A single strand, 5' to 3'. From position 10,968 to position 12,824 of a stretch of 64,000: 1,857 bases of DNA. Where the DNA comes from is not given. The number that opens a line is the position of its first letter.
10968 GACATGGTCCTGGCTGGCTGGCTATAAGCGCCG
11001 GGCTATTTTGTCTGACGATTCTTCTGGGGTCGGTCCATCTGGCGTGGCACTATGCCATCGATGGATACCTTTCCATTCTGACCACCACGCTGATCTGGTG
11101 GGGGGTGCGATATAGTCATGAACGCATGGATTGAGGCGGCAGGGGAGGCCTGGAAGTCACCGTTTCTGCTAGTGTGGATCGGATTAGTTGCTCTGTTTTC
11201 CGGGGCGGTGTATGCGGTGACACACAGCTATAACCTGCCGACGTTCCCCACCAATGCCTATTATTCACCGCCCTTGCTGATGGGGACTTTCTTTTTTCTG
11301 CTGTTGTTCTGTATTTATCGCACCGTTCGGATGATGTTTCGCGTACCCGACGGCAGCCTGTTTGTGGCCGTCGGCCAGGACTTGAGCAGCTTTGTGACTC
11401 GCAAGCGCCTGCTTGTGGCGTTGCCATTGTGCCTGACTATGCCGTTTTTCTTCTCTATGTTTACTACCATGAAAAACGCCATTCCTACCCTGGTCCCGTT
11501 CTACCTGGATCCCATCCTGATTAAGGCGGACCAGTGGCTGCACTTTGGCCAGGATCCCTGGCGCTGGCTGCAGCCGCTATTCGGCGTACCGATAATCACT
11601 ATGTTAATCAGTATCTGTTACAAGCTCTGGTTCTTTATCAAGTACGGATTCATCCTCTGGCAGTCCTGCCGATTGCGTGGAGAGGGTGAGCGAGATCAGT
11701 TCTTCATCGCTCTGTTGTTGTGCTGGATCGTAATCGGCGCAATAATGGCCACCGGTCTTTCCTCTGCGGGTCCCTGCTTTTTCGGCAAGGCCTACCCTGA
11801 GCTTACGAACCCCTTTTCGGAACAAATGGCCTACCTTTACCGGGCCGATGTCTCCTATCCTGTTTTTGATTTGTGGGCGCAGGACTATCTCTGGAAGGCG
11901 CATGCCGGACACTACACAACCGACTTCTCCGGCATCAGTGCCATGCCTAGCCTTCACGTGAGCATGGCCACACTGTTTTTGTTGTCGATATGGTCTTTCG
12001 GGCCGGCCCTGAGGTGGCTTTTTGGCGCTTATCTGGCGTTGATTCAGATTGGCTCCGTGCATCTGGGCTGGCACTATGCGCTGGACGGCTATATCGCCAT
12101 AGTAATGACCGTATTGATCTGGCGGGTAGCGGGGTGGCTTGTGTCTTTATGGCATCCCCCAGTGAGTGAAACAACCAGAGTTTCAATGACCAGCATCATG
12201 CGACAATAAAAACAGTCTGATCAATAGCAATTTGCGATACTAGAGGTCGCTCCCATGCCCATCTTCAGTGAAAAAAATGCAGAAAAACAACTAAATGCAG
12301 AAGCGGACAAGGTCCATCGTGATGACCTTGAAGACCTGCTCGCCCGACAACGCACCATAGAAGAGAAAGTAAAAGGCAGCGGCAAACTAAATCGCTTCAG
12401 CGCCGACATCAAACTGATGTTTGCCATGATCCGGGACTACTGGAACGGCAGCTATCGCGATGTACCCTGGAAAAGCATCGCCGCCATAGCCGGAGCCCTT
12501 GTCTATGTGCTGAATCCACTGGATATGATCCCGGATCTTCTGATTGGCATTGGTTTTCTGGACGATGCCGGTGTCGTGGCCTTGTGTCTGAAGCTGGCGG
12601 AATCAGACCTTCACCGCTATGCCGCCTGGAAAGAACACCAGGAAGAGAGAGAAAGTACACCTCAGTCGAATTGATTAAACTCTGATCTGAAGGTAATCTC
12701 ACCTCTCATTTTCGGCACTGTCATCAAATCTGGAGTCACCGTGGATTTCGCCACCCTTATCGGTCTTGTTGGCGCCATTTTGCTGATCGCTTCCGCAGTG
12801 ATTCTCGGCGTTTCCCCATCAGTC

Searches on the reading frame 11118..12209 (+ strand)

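Call 3: search_protein_families(library=pfam, proteins=[window:11118-12209:+], max_evalue=0.1)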
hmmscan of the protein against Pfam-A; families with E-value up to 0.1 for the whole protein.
window:11118-12209:+ (363 aa): 2 families
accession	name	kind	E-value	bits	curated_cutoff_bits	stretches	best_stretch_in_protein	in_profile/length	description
PF14378.12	PAP2_3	-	1.6e-23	83.9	27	1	134-335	3-188/190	PAP2 superfamily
PF01569.27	PAP2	-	0.0021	18.2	27.2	1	202-338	3-121/130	PAP2 superfamily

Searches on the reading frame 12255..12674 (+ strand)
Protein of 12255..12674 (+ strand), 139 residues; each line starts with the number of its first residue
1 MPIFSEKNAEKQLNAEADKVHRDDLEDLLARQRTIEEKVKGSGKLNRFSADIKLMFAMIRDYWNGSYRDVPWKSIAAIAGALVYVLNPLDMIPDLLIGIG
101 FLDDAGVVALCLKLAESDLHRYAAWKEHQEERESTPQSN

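Call 3: search_protein_families(library=pfam, proteins=[window:12255-12674:+], max_evalue=0.1)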
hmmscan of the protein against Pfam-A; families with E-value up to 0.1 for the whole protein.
window:12255-12674:+ (139 aa): 1 family
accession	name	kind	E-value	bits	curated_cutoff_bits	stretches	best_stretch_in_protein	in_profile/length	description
PF06803.17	DUF1232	-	2.9e-11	43.4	23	1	75-110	2-37/37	Protein of unknown function (DUF1232)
